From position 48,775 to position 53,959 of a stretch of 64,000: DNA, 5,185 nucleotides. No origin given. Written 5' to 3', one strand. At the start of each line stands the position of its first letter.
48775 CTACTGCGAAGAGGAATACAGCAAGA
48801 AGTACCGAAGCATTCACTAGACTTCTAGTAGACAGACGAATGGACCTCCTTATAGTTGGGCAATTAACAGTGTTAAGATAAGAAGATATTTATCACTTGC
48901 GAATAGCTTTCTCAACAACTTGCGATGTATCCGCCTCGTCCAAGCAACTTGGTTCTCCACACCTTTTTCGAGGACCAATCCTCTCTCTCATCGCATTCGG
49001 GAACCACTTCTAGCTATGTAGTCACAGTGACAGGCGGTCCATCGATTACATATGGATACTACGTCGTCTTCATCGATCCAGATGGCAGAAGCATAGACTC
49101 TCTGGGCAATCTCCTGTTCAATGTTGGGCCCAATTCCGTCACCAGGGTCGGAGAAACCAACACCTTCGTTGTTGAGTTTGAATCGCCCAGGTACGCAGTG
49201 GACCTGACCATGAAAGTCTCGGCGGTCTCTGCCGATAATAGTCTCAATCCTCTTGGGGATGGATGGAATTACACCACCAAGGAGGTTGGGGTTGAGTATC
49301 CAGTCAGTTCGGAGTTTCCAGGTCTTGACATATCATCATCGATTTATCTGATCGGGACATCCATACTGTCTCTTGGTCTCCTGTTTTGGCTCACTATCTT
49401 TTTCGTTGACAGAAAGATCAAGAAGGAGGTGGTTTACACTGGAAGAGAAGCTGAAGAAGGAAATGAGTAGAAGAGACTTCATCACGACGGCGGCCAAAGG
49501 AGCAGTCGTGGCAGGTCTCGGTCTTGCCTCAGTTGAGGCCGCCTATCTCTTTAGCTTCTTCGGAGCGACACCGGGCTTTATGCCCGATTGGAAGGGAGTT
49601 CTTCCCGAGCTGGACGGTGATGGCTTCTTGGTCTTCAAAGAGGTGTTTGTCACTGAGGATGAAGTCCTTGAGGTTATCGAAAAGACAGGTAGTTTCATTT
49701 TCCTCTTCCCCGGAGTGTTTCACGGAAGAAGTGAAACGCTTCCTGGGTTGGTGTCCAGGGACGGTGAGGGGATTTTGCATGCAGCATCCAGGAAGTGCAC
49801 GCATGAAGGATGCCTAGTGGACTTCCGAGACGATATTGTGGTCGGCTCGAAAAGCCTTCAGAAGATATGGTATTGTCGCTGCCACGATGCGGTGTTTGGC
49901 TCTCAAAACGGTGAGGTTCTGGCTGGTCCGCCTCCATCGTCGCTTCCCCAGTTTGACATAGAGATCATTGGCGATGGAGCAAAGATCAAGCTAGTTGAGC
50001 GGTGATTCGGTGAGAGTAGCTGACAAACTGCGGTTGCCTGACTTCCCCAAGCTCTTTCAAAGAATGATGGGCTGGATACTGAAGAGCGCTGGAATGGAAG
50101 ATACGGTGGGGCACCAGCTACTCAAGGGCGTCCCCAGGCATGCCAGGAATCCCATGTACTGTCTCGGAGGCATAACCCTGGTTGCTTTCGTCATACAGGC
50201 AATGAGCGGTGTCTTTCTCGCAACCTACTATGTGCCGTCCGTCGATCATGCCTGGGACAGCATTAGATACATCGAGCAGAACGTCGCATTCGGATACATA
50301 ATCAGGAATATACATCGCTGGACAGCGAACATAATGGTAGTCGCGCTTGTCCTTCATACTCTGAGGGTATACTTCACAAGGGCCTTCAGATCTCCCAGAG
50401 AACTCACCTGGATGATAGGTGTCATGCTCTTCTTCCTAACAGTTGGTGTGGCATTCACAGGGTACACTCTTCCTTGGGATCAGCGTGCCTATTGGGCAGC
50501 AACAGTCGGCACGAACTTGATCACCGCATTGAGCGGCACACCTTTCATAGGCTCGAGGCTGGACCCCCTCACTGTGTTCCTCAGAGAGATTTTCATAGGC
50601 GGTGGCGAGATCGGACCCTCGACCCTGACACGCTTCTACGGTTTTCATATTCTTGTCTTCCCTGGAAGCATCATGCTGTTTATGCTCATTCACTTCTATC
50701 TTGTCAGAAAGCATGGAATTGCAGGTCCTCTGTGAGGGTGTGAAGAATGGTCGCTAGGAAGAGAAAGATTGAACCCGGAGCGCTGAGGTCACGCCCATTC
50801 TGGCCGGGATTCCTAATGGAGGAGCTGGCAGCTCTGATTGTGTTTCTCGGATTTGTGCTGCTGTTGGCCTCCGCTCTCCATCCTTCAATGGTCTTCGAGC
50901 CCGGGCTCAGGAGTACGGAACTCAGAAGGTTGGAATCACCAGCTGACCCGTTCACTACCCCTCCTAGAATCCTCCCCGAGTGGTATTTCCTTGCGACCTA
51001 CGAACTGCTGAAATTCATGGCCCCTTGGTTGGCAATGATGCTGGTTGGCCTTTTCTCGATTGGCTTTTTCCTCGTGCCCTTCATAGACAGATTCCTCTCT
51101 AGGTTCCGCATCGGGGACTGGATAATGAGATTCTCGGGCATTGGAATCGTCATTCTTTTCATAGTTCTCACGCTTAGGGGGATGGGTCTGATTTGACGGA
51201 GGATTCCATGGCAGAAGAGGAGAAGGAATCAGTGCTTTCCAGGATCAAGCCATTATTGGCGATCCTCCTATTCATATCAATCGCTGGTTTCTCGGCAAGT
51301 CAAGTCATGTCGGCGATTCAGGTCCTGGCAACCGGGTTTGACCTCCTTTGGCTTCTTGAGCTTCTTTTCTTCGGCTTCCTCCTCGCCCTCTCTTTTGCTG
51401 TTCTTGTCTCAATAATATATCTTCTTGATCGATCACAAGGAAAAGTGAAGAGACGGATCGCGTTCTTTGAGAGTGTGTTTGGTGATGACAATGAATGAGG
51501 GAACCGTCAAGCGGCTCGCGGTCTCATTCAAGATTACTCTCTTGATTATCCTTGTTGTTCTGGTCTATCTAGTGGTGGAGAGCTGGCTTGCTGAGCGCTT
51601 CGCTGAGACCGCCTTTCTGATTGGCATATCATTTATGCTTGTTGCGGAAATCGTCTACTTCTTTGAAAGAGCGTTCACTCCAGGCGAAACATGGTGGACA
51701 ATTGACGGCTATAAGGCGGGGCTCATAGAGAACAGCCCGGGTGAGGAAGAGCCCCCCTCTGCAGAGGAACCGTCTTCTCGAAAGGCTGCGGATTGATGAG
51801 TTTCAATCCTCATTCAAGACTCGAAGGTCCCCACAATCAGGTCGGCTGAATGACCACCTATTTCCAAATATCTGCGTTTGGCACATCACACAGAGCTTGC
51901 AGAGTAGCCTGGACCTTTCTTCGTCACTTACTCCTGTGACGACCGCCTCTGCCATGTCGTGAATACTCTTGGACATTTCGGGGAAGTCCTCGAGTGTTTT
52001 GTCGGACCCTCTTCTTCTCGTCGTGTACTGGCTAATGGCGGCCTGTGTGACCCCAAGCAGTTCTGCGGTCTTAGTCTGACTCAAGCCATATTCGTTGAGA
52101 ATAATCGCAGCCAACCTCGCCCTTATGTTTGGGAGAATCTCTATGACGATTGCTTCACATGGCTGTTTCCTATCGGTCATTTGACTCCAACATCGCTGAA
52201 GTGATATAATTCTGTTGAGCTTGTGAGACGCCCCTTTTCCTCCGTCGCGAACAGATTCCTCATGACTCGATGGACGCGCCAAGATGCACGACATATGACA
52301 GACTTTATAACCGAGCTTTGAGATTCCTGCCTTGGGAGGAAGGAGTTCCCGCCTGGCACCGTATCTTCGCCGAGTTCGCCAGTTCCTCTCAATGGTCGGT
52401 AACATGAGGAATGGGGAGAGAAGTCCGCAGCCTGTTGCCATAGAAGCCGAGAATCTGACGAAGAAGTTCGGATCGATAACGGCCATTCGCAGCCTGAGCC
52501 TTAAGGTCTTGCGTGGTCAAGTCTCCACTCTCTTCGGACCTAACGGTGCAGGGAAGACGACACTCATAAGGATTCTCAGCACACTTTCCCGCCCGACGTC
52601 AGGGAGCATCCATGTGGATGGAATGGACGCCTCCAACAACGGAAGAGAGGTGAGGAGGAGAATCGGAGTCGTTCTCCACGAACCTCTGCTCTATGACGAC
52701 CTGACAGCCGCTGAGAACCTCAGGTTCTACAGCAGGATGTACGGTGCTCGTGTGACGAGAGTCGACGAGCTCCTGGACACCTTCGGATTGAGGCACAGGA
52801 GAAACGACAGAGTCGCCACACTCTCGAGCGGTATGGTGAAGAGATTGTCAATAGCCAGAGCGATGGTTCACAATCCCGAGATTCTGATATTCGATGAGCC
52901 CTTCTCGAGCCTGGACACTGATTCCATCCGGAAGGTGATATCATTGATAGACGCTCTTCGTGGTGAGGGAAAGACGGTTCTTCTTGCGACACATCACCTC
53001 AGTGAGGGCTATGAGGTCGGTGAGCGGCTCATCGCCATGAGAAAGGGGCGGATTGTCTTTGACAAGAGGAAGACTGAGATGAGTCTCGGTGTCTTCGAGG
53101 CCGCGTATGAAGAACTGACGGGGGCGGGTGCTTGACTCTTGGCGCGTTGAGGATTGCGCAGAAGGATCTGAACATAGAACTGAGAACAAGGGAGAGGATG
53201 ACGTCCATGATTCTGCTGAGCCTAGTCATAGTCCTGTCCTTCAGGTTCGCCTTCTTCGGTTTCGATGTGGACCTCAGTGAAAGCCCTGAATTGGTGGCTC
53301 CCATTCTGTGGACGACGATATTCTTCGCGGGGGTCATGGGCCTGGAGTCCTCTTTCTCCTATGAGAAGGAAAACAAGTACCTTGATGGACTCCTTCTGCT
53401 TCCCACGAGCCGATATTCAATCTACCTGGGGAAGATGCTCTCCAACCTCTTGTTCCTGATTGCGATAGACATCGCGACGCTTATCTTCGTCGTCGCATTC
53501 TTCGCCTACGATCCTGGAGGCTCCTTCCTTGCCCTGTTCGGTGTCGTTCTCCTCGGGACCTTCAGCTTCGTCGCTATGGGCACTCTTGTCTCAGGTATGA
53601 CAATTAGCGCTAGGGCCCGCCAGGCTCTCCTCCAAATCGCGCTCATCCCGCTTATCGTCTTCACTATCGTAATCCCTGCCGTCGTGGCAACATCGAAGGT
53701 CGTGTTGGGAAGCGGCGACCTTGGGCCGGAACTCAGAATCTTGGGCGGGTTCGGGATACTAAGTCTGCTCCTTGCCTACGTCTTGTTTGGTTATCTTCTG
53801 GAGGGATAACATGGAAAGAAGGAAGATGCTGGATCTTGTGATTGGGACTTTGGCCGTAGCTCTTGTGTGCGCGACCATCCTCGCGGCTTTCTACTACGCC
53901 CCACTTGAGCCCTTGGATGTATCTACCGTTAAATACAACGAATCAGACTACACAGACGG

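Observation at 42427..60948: Compact cytochrome-c electron-transport block without any terminal oxidase or reductase catalytic subunit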

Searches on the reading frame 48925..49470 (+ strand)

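Call 5: search_protein_families(library=pfam, proteins=[window:48925-49470:+], max_evalue=0.01)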
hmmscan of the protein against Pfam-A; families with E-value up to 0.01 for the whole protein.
window:48925-49470:+ (181 aa): 0 families

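Call 16: search_protein_families(library=ncbifam, proteins=[window:48925-49470:+], max_evalue=0.001)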
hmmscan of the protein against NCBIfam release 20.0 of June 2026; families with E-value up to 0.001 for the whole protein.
window:48925-49470:+ (181 aa): 1 family
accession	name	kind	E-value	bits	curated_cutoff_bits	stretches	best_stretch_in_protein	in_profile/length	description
NF041895.1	choice_anch_V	domain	1.3e-07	31.8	42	1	25-119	51-149/150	choice-of-anchor V domain-containing protein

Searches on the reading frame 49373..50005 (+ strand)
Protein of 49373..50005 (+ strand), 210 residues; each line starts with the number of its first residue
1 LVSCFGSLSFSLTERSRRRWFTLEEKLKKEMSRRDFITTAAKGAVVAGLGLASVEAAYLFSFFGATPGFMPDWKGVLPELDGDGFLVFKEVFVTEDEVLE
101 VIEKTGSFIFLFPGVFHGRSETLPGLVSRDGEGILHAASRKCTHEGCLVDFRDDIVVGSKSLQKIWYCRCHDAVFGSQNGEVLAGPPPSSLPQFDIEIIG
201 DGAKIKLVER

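Call 5: search_protein_families(library=pfam, proteins=[window:49373-50005:+], max_evalue=0.01)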
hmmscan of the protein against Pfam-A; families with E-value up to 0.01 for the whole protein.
window:49373-50005:+ (210 aa): 2 families
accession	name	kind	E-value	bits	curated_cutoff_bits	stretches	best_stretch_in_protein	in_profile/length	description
PF00355.32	Rieske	-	2.9e-07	30.8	20.3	1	126-194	27-87/88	Rieske [2Fe-2S] domain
PF10399.14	UCR_Fe-S_N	-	0.0021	17.9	24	1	28-49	6-29/41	Ubiquitinol-cytochrome C reductase Fe-S subunit TAT signal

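Call 16: search_protein_families(library=ncbifam, proteins=[window:49373-50005:+], max_evalue=0.001)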
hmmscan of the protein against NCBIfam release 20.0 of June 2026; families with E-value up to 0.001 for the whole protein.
window:49373-50005:+ (210 aa): 5 families
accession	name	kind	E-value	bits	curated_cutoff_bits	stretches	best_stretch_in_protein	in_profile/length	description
TIGR01416.1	Rieske_proteo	equivalog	1e-06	28.9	97.4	1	138-192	112-161/176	ubiquinol-cytochrome c reductase iron-sulfur subunit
NF010001.0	PRK13474.1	subfamily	4.9e-05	22.7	154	1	140-201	105-157/178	cytochrome b6-f complex iron-sulfur subunit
TIGR02694.1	arsenite_ox_S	equivalog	0.00016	21.6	95.65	1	124-201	42-110/129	arsenate reductase (azurin) small subunit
NF045928.1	Cytb6fFeSPetC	equivalog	0.00021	20.7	250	0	139-201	105-158/179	cytochrome b6-f complex iron-sulfur subunit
TIGR01409.1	TAT_signal_seq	domain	0.00094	19.4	16.7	0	32-51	2-21/29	twin-arginine translocation signal domain-containing protein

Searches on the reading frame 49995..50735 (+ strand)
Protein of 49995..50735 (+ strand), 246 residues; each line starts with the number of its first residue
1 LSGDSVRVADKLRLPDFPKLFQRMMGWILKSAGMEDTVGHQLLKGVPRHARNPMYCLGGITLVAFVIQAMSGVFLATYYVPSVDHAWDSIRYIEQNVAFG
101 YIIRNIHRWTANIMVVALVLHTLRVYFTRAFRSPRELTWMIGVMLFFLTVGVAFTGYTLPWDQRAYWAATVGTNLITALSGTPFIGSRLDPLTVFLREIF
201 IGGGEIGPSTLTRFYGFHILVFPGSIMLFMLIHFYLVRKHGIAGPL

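Call 5: search_protein_families(library=pfam, proteins=[window:49995-50735:+], max_evalue=0.01)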
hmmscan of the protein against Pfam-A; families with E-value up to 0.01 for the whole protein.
window:49995-50735:+ (246 aa): 4 families
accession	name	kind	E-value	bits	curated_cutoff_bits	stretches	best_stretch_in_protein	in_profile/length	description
PF00033.24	Cytochrome_B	-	4.4e-50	170.6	27.2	1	52-241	11-189/189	Cytochrome b/b6/petB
PF13631.11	Cytochrom_B_N_2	-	9.8e-36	123.7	27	1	112-243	1-122/169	Cytochrome b(N-terminal)/b6/petB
PF14358.11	DUF4405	-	3e-06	28.1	26.7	1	60-122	5-62/66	Domain of unknown function (DUF4405)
PF01292.26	Ni_hydr_CYTB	-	3.7e-05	24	30.1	1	56-141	102-177/179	Prokaryotic cytochrome b561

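Call 16: search_protein_families(library=ncbifam, proteins=[window:49995-50735:+], max_evalue=0.001)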
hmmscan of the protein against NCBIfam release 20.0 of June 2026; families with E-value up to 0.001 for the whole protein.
window:49995-50735:+ (246 aa): 4 families
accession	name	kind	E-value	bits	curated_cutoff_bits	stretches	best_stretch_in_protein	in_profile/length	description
NF002990.0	PRK03735.1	subfamily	3.5e-70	236.3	325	1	48-246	35-223/223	cytochrome b6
NF040969.1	cytb_ExtP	equivalog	8.9e-69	231.4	290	1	37-244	5-204/205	selenite/tellurite reduction operon b-type cytochrome ExtP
NF050120.1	bc1_QcrB_actin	exception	5.5e-32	111.3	500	1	84-240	72-218/458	cytochrome bc1 complex cytochrome b subunit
NF041076.1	cyt_b_SoxC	equivalog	1.5e-26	93.4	740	1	52-242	25-200/542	proton pump complex cytochrome B SoxC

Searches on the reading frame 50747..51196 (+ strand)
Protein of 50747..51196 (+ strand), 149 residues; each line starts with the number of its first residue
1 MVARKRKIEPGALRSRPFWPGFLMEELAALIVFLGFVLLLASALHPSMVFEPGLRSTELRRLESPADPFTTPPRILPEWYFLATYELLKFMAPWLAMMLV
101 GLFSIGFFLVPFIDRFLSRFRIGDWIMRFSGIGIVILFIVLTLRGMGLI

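Call 5: search_protein_families(library=pfam, proteins=[window:50747-51196:+], max_evalue=0.01)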
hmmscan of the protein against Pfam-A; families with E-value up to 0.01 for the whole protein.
window:50747-51196:+ (149 aa): 1 family
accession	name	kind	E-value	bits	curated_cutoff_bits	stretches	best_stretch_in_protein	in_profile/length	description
PF00032.22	Cytochrom_B_C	-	8.3e-11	42.5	20.7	1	65-146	1-83/102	Cytochrome b(C-terminal)/b6/petD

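Call 16: search_protein_families(library=ncbifam, proteins=[window:50747-51196:+], max_evalue=0.001)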
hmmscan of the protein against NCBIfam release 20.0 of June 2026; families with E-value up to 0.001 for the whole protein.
window:50747-51196:+ (149 aa): 1 family
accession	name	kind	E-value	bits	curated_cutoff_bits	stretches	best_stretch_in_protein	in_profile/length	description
TIGR01156.1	cytb6_f_IV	equivalog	4.6e-09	36.3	127.05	1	56-115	56-116/160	cytochrome b6-f complex subunit IV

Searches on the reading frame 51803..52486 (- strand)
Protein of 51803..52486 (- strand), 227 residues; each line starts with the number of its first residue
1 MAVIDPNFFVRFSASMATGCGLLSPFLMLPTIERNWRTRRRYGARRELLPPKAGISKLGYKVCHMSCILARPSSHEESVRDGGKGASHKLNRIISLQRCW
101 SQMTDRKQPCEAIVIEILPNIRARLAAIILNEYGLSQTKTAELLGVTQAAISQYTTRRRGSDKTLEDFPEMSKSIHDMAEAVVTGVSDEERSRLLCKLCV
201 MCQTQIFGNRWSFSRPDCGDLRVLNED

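Call 6: search_protein_families(library=pfam, proteins=[window:51803-52486:-], max_evalue=0.01)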
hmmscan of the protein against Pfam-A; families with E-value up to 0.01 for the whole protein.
window:51803-52486:- (227 aa): 3 families
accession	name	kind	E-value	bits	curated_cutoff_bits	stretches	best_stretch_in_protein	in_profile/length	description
PF01381.28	HTH_3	-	0.00012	22.5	23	1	130-156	5-31/55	Helix-turn-helix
PF13560.12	HTH_31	-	0.003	18.3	27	1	127-160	13-40/64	Helix-turn-helix domain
PF09048.16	Cro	-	0.0032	17.9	32.7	1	135-159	13-37/59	Cro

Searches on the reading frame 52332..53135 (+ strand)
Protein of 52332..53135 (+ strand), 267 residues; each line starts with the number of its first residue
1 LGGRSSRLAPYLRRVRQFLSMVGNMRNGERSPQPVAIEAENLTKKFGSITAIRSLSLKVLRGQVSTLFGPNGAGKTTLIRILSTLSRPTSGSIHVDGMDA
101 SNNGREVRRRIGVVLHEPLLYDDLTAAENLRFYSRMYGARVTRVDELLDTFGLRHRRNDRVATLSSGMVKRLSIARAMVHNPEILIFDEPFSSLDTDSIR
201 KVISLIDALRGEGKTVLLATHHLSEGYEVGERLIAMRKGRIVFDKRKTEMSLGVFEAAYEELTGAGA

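Call 6: search_protein_families(library=pfam, proteins=[window:52332-53135:+], max_evalue=0.01)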
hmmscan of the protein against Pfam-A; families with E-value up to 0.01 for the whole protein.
window:52332-53135:+ (267 aa): 8 families
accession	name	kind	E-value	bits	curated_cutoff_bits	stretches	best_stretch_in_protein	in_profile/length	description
PF00005.33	ABC_tran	-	7.1e-34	117.8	25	1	53-191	2-136/137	ABC transporter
PF13304.12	AAA_21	-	6.8e-15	56.4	27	2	127-223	200-300/304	AAA domain, putative AbiEii toxin, Type IV TA system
PF13166.12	AAA_13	-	1.1e-08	34.8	36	1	176-223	521-571/713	AAA domain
PF13401.12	AAA_22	-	0.00017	22.3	27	1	63-189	6-92/130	AAA domain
PF13558.12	SbcC_Walker_B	-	0.00048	20.8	27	1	165-207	47-89/90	SbcC/RAD50-like, Walker B motif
PF13604.12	AAA_30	-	0.0026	18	27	0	63-208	19-114/191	AAA domain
PF02463.25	SMC_N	-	0.0049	16.8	40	0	61-80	23-42/220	RecF/RecN/SMC N terminal domain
PF13476.12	AAA_23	-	0.0074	17.4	27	0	61-82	18-39/201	AAA domain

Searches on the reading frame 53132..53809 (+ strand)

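Call 6: search_protein_families(library=pfam, proteins=[window:53132-53809:+], max_evalue=0.01)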
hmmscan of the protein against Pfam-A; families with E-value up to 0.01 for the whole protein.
window:53132-53809:+ (225 aa): 4 families
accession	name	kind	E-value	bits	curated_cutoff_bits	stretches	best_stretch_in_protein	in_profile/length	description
PF03379.19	CcmB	-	5.5e-17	62.4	24.9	1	6-215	2-205/215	CcmB protein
PF01061.29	ABC2_membrane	-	3.1e-11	43.7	26.9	1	17-179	15-178/211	ABC-2 type transporter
PF12698.13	ABC2_membrane_3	-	6.1e-08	32.6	31.6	1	55-181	164-289/347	ABC-2 family transporter protein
PF12679.13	ABC2_membrane_2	-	6.1e-06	26.1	27.2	1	64-186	76-204/283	ABC-2 family transporter protein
